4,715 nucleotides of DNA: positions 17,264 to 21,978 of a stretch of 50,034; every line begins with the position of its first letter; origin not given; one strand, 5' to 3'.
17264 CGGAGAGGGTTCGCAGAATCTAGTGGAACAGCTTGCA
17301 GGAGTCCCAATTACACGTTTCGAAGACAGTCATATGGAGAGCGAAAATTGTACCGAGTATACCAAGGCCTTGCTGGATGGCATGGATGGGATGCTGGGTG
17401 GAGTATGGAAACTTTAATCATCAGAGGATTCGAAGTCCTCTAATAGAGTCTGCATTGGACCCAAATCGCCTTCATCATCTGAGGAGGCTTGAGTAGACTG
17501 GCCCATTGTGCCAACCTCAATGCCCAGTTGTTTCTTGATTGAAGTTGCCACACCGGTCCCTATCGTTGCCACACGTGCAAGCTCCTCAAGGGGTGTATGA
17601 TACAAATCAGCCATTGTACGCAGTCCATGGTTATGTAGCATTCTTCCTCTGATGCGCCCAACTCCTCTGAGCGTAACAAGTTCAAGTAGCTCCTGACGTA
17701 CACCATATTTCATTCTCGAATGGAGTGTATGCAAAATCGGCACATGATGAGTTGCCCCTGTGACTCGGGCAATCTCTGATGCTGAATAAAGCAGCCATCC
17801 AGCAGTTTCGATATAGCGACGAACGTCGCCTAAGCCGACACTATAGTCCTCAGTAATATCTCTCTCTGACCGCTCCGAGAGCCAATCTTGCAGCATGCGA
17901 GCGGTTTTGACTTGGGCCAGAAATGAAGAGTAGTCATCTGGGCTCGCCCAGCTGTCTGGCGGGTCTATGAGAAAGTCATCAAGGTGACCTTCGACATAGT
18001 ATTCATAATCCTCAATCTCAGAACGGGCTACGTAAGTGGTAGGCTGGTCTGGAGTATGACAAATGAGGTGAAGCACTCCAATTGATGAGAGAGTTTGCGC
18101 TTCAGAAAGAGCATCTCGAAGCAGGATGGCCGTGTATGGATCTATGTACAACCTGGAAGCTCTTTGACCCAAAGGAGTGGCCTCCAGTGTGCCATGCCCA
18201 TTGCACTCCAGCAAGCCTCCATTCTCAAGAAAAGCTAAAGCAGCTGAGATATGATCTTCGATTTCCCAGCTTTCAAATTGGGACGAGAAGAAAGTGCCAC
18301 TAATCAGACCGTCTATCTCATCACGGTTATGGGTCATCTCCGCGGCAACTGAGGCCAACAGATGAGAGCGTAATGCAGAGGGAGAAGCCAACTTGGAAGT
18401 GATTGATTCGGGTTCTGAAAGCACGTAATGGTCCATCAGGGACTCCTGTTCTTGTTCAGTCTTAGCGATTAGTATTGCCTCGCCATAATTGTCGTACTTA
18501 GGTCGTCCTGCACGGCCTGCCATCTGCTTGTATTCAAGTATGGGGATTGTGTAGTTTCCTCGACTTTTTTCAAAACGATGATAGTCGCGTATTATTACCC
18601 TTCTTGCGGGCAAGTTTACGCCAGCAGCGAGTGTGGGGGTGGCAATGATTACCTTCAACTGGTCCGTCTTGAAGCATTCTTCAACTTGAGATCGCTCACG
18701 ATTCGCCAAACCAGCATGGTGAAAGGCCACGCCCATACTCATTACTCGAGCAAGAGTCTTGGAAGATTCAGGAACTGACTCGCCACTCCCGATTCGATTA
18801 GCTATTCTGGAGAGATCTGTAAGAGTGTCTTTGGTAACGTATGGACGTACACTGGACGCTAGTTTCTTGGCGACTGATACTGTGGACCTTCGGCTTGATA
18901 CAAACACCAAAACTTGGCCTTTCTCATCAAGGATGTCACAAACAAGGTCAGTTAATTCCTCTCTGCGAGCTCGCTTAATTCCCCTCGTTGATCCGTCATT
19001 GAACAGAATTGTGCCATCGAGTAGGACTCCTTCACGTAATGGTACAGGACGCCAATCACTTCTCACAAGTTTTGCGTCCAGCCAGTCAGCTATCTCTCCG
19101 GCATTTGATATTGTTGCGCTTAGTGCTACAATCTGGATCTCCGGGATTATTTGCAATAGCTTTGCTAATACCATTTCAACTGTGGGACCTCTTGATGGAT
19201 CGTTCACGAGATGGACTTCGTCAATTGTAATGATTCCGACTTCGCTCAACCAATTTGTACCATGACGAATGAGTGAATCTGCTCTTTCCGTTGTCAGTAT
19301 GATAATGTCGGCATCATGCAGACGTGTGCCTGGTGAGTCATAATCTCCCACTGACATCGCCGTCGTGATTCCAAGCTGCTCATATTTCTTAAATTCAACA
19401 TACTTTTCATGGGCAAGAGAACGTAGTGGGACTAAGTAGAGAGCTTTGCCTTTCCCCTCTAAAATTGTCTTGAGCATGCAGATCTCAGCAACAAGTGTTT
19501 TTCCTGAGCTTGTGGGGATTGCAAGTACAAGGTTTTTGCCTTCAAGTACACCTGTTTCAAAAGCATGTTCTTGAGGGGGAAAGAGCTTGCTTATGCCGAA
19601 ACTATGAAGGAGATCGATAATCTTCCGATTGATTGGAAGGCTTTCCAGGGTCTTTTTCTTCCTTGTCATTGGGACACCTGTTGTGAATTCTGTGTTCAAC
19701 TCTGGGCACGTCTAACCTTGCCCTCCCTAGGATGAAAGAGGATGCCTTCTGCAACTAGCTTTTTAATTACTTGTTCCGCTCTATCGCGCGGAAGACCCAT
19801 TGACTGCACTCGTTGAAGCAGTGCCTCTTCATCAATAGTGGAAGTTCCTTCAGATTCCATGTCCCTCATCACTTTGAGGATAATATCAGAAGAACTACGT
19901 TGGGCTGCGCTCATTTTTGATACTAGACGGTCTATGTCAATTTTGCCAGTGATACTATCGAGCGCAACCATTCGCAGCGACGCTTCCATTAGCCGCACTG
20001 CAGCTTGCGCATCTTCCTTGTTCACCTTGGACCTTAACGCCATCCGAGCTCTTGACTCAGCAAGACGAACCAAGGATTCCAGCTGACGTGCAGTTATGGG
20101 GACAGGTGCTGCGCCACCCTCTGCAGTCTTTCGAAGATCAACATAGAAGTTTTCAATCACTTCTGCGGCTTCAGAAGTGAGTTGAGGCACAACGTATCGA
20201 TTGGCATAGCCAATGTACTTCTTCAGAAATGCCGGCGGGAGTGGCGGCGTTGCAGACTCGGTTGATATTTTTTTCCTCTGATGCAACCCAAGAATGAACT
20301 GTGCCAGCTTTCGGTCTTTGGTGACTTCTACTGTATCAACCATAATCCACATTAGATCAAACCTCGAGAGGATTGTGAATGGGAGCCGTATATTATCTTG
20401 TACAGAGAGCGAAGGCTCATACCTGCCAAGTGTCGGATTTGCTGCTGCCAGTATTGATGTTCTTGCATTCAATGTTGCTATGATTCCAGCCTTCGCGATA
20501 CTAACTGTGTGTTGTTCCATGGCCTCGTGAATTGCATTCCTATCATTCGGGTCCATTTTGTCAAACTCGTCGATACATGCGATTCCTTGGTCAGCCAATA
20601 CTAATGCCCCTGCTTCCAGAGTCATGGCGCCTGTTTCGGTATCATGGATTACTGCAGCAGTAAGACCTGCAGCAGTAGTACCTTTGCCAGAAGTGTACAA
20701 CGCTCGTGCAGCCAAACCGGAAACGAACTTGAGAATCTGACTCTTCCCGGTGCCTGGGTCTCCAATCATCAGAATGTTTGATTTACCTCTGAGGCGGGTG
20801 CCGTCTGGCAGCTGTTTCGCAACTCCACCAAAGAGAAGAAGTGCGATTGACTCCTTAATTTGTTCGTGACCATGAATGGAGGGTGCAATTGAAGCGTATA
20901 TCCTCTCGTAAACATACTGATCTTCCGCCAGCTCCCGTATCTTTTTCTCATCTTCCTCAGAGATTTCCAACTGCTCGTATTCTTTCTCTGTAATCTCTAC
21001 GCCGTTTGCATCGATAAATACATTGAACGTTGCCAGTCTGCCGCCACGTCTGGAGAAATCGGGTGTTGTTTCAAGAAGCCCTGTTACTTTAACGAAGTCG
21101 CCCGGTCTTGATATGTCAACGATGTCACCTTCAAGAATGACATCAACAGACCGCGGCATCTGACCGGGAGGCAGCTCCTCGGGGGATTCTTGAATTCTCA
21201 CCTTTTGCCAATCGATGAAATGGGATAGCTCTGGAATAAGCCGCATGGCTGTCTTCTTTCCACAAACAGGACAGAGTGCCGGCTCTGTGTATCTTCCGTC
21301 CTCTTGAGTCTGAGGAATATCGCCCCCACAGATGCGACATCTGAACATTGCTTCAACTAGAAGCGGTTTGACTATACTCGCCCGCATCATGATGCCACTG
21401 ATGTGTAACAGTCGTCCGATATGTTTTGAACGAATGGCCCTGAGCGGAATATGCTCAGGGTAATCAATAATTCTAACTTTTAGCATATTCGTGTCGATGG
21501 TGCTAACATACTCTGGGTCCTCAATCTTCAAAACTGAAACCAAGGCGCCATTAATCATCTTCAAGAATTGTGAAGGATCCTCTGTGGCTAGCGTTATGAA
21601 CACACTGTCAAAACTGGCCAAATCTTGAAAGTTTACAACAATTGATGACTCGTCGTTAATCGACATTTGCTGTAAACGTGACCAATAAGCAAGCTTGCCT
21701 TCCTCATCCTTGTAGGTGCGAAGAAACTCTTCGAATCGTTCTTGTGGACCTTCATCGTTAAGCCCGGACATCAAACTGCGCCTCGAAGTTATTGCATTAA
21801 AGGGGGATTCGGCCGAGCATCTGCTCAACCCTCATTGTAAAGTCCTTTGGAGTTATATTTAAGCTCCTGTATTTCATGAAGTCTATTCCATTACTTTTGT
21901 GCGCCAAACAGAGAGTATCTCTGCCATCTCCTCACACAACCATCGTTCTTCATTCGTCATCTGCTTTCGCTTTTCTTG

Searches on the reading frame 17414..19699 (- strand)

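Call 91: search_protein_families(library=pfam, proteins=[window:17414-19699:-], max_evalue=0.00001)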
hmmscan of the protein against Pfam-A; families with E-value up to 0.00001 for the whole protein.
window:17414-19699:- (761 aa): 6 families
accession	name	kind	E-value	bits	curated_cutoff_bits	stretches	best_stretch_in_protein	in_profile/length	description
PF21280.2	Helicase_dom4_arc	-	7.7e-34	116.7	27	1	540-666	1-125/125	Archaeal helicase, domain 4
PF00270.35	DEAD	-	3.1e-30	105.6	26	1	41-199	2-163/167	DEAD/DEAH box helicase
PF00271.37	Helicase_C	-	1e-12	48.7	23.5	1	314-400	32-109/110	Helicase conserved C-terminal domain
PF04851.21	ResIII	-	1.7e-08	35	22.5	1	38-198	3-163/164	Type III restriction enzyme, res subunit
PF22527.2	DEXQc_Suv3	-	1.8e-06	28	27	1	61-176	20-116/154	DEXQ-box helicase domain of Suv3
PF20470.4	HTH_61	-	2.2e-06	28.4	24.3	1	406-497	1-91/92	Helix-turn-helix domain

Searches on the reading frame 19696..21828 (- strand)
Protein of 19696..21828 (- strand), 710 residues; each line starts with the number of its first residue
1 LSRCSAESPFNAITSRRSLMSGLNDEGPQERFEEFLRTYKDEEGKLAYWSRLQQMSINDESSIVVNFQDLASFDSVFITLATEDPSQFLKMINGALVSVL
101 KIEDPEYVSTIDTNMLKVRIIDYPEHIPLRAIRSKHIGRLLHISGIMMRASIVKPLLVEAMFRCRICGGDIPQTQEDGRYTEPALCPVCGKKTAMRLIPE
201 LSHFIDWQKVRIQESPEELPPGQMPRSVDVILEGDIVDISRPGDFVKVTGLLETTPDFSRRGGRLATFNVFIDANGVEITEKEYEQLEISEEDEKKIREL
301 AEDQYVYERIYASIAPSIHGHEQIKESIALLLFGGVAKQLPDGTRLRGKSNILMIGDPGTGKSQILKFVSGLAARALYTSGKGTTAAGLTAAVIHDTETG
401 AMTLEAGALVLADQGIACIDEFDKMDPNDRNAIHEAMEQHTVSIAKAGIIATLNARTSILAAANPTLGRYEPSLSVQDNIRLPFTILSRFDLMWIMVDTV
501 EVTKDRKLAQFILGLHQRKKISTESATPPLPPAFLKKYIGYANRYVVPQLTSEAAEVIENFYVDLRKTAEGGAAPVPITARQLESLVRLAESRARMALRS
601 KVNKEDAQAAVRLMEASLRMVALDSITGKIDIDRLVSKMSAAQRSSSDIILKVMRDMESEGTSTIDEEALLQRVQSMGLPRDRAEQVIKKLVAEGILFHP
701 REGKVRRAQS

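Call 91: search_protein_families(library=pfam, proteins=[window:19696-21828:-], max_evalue=0.00001)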
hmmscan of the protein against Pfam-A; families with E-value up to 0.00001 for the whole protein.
window:19696-21828:- (710 aa): 6 families
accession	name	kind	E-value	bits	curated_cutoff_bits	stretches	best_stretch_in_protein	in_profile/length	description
PF00493.29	MCM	-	6.8e-97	323.4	23.3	1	293-516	1-224/224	MCM P-loop domain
PF17207.9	MCM_OB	-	9.9e-37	125.9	24.8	1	129-255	2-125/126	MCM OB domain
PF17855.7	MCM_lid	-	1.3e-26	93.3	27.4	1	534-618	2-87/87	MCM AAA-lid domain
PF14551.11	MCM_N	-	6.7e-14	52.5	24.9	1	29-120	1-93/95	MCM N-terminal domain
PF01078.27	Mg_chelatase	-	5.3e-10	39.5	20.3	1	348-466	21-159/207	Magnesium chelatase, subunit ChlI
PF07728.20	AAA_5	-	1.2e-06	29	22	1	351-467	1-125/139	AAA domain (dynein-related subfamily)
